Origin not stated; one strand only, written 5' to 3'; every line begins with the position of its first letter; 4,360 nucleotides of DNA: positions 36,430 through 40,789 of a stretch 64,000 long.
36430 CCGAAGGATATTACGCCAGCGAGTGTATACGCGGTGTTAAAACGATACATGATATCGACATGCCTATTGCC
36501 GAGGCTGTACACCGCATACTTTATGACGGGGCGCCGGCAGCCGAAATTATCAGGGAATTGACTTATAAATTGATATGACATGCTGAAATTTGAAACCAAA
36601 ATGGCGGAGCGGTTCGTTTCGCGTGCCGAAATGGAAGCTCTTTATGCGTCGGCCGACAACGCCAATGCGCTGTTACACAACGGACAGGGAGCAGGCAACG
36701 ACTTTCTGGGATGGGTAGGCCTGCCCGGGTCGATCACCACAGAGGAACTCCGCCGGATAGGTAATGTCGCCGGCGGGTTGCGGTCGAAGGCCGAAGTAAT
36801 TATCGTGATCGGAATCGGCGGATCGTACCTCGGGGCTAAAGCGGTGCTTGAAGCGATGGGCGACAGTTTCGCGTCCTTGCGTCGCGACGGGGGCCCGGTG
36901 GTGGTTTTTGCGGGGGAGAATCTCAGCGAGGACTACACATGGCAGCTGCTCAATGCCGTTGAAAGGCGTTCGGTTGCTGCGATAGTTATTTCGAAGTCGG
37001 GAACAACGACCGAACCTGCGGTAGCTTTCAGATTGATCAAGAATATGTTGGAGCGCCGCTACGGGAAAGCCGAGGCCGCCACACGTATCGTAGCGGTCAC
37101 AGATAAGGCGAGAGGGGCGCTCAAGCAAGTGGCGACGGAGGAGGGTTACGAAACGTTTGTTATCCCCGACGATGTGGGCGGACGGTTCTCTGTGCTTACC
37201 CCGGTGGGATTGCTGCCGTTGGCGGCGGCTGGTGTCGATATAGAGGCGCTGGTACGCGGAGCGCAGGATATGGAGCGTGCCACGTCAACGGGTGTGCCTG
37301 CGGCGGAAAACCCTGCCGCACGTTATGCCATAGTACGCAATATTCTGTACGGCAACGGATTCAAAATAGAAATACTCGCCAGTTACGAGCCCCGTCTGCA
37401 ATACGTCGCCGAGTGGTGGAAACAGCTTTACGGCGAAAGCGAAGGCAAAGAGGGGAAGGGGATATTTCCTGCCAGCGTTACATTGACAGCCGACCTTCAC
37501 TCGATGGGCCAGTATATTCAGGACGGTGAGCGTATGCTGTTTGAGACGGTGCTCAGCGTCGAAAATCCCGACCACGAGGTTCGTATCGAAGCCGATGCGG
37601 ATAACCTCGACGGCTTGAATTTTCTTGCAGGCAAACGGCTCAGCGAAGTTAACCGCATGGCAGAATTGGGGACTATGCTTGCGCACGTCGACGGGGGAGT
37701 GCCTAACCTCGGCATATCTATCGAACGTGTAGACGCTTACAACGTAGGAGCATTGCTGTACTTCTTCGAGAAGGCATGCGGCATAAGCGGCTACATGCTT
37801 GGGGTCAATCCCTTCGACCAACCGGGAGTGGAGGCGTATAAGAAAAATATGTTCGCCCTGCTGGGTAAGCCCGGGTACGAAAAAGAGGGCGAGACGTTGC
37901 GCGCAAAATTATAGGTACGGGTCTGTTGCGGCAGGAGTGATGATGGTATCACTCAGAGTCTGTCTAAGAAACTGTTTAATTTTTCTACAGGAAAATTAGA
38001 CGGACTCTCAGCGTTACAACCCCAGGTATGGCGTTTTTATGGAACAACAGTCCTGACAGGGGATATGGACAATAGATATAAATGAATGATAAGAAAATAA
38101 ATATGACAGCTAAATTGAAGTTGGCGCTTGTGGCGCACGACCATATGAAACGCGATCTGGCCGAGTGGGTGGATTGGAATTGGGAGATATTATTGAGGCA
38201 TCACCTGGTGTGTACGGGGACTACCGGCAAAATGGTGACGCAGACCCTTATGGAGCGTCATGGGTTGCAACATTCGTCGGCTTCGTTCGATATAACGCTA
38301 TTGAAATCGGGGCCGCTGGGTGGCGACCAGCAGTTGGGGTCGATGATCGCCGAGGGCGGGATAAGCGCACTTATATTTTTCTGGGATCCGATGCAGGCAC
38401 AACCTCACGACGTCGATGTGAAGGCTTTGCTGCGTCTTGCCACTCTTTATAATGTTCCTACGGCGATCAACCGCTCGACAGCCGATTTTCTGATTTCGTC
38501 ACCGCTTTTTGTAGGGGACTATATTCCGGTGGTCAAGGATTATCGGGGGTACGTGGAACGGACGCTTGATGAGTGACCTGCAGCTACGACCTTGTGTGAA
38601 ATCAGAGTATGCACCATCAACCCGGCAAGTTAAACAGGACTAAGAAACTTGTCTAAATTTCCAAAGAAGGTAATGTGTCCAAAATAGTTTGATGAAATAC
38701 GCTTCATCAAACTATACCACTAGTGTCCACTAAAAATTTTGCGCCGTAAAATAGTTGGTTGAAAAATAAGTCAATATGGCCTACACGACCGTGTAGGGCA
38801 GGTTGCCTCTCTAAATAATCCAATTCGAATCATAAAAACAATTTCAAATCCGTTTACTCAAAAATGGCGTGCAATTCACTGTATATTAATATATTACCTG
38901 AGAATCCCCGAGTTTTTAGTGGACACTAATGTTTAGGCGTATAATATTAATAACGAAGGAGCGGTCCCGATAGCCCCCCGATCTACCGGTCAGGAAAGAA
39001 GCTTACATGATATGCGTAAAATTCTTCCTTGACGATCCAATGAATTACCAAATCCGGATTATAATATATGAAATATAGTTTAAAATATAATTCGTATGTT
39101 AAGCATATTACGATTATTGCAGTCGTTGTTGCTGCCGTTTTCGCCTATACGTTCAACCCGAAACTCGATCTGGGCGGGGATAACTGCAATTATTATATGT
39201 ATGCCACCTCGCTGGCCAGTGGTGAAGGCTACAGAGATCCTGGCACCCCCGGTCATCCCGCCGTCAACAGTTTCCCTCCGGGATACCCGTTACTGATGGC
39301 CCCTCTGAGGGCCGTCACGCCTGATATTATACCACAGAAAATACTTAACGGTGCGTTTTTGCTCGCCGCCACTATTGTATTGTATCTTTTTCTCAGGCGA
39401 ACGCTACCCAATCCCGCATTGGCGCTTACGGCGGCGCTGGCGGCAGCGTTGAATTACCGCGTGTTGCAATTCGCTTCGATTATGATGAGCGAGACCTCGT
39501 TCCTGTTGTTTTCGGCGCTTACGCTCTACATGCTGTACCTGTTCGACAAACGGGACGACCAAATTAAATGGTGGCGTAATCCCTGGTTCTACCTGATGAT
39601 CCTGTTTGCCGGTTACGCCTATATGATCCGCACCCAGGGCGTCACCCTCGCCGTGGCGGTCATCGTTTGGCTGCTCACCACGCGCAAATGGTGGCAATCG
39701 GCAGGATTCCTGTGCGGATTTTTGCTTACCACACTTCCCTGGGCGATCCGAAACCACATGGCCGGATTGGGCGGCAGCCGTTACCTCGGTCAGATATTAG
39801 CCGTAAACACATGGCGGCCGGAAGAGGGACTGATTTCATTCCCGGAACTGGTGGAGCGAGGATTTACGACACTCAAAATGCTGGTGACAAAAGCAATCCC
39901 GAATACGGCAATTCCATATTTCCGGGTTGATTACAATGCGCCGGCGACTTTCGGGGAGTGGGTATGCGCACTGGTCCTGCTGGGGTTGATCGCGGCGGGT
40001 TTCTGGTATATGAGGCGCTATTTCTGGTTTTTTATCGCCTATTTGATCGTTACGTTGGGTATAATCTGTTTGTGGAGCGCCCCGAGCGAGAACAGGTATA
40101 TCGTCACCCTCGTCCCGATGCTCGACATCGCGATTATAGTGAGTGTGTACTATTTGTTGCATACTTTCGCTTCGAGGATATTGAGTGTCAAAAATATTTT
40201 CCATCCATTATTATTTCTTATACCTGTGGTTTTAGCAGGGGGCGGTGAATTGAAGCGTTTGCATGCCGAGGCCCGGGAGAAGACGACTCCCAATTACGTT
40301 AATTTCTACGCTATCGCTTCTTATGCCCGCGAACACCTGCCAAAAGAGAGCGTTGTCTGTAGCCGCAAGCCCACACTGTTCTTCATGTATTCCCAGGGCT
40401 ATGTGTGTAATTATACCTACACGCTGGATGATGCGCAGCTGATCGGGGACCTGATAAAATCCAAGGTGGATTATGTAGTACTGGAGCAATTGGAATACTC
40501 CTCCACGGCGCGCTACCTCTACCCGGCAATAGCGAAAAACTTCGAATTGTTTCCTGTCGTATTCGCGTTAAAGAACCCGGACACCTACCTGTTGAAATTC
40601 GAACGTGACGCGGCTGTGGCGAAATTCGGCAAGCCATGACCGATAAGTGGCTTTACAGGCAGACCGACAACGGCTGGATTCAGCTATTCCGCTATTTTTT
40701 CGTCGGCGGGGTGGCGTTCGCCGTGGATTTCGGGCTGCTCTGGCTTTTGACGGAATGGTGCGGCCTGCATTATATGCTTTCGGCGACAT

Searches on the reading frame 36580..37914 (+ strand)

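Call 6: search_protein_families(library=pfam, proteins=[window:36580-37914:+])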
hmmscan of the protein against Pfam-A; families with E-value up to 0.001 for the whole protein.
window:36580-37914:+ (444 aa): 1 family
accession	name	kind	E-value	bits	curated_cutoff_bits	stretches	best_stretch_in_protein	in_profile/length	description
PF00342.24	PGI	-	5.7e-24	85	22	1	61-421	86-459/486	Phosphoglucose isomerase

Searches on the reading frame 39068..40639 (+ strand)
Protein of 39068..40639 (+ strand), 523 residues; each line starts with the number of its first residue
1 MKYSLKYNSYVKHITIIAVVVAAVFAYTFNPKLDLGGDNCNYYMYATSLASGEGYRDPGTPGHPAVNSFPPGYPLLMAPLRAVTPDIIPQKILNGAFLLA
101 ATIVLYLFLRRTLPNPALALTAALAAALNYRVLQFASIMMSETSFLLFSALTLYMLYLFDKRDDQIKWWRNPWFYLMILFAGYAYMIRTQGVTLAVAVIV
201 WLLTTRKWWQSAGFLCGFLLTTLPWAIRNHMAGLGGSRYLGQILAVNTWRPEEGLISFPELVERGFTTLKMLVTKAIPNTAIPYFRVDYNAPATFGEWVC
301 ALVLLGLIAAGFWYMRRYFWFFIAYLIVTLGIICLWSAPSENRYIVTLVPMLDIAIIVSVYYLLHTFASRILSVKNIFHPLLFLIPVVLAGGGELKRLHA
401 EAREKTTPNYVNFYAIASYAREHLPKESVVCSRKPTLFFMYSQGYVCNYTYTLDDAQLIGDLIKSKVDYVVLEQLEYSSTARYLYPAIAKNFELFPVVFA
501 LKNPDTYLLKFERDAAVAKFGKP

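Call 52: search_protein_families(library=pfam, proteins=[window:39068-40639:+], max_evalue=0.00001)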
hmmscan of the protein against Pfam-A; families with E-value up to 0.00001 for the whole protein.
window:39068-40639:+ (523 aa): 1 family
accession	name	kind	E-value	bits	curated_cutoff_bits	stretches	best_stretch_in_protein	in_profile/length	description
PF13231.12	PMT_2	-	1.2e-09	39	26.1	1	96-220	28-149/160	Dolichyl-phosphate-mannose-protein mannosyltransferase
